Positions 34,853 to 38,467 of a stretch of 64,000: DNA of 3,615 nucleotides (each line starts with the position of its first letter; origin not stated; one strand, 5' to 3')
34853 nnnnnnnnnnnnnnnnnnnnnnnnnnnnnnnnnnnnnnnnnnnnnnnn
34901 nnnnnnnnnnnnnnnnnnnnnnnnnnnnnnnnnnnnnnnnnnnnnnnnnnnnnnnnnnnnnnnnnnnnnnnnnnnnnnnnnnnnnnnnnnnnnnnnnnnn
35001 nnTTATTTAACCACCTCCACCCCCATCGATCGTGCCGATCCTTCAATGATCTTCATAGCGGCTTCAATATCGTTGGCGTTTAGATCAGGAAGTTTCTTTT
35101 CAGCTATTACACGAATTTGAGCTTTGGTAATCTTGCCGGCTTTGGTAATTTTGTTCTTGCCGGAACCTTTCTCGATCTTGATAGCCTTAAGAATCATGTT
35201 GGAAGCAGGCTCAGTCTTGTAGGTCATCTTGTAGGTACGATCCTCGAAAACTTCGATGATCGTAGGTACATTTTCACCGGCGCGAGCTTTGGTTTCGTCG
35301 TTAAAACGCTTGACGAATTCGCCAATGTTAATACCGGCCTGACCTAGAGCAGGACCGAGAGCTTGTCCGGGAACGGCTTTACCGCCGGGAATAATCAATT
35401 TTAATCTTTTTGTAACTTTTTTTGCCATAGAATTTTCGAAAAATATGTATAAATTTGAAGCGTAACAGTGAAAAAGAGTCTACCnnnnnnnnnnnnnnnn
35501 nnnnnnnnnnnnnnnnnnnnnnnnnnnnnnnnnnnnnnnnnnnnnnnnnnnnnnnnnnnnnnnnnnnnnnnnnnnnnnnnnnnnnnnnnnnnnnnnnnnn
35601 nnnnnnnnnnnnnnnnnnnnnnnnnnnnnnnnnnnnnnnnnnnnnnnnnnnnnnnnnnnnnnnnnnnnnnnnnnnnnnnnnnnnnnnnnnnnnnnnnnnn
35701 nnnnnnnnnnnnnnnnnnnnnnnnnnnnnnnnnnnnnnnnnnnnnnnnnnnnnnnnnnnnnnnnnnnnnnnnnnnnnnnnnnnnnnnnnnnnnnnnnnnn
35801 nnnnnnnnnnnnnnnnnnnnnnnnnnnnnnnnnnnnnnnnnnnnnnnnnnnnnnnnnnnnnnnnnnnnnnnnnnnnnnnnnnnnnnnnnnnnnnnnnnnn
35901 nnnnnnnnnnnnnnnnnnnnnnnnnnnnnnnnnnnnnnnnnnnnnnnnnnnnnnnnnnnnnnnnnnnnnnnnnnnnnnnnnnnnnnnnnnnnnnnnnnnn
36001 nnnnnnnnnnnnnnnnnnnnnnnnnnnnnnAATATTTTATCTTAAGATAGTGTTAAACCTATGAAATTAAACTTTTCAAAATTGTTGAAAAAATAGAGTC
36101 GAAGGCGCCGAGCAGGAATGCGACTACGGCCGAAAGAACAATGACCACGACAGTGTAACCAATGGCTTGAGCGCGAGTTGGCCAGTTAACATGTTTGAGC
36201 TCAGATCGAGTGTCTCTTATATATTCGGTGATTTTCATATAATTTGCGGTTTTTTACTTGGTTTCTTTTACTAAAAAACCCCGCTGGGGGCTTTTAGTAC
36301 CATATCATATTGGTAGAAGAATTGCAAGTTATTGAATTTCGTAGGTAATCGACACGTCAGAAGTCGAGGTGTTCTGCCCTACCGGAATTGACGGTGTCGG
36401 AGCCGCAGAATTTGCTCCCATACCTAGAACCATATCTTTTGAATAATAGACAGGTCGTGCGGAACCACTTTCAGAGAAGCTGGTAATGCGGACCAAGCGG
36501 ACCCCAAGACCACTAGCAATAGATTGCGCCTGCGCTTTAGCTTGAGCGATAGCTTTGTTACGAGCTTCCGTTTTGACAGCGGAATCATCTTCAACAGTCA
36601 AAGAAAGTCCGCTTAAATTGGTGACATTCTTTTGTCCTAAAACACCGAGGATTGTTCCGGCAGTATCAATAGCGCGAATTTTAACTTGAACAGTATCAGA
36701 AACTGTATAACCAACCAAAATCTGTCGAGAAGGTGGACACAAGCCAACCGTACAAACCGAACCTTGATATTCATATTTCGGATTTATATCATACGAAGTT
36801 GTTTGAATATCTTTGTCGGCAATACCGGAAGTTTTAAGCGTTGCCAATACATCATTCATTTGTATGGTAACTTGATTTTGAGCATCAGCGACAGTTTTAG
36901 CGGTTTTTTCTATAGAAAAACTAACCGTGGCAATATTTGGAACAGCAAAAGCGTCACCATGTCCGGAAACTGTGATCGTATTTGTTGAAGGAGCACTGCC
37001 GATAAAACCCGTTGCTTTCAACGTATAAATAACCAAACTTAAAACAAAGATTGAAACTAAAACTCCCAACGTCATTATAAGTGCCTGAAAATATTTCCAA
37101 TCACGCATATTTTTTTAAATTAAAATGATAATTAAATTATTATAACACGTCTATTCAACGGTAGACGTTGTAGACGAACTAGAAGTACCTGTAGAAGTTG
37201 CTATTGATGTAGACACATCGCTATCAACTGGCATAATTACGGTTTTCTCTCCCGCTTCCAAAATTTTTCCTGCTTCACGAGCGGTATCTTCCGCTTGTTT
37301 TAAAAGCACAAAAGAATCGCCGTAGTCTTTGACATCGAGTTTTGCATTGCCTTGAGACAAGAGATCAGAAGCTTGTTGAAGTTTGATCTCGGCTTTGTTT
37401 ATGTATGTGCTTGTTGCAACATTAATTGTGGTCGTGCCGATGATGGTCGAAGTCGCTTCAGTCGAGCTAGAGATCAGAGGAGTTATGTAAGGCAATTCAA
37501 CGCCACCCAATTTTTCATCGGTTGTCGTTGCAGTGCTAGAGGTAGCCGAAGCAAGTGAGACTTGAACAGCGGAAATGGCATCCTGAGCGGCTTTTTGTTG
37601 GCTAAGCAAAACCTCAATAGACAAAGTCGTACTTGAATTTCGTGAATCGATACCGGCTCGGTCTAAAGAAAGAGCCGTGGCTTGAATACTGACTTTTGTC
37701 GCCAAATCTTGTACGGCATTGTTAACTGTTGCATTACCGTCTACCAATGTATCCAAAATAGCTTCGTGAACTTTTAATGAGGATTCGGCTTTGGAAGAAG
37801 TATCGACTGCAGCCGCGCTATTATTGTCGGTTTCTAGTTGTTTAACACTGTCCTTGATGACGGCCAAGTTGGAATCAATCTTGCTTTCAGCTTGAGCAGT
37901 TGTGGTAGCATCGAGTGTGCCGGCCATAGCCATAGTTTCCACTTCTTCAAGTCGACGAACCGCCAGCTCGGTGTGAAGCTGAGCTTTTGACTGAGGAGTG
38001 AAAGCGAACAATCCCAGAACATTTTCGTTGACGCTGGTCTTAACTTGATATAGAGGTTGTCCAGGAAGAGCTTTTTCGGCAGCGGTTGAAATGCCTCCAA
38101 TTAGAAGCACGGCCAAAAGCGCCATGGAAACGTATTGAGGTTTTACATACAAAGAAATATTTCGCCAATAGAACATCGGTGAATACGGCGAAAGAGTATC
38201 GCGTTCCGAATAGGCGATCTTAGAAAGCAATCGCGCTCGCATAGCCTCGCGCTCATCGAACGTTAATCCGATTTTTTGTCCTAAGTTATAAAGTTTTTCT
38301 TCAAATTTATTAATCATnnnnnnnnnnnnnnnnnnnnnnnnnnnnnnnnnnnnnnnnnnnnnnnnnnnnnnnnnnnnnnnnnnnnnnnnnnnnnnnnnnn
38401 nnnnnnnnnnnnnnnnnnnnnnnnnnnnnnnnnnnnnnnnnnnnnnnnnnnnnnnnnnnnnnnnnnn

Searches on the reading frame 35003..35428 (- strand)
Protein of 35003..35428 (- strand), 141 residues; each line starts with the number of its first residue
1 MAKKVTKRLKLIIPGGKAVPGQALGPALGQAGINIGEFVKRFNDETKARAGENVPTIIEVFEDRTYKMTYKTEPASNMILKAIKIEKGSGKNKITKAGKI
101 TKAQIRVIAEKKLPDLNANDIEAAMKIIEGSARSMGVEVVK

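Call 43: search_protein_families(library=pfam, proteins=[window:35003-35428:-], max_evalue=0.00001)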
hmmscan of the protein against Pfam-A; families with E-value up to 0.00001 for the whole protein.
window:35003-35428:- (141 aa): 2 families
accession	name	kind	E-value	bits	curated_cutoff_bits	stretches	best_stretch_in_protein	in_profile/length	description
PF00298.24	Ribosomal_L11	-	1.8e-23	83.1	21.4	1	71-139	1-69/69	Ribosomal protein L11, RNA binding domain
PF03946.19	Ribosomal_L11_N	-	1.2e-21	76.7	32.9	1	9-66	1-58/58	Ribosomal protein L11, N-terminal domain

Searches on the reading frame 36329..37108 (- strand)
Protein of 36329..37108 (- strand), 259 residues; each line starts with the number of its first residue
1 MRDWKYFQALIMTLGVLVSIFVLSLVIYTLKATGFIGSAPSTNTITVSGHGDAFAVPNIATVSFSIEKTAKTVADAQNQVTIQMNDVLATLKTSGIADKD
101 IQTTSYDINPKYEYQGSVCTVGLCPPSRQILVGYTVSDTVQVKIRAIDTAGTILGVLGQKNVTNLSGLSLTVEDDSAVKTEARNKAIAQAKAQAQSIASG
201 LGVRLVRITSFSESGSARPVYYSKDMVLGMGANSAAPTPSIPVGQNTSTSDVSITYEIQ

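Call 44: search_protein_families(library=pfam, proteins=[window:36329-37108:-], max_evalue=0.00001)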
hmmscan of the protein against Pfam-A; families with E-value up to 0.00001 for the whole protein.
window:36329-37108:- (259 aa): 1 family
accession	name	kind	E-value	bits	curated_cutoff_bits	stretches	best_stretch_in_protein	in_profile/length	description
PF04402.19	SIMPL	-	1.1e-46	160.2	25.2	1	45-256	1-205/205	Protein of unknown function (DUF541)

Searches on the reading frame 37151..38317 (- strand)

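Call 44: search_protein_families(library=pfam, proteins=[window:37151-38317:-], max_evalue=0.00001)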
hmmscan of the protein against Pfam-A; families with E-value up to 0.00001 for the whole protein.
window:37151-38317:- (388 aa): 1 family
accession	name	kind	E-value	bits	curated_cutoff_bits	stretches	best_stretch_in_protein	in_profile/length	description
PF18915.5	DUF5667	-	2.9e-10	40.9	27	1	83-160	2-77/99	Domain of unknown function (DUF5667)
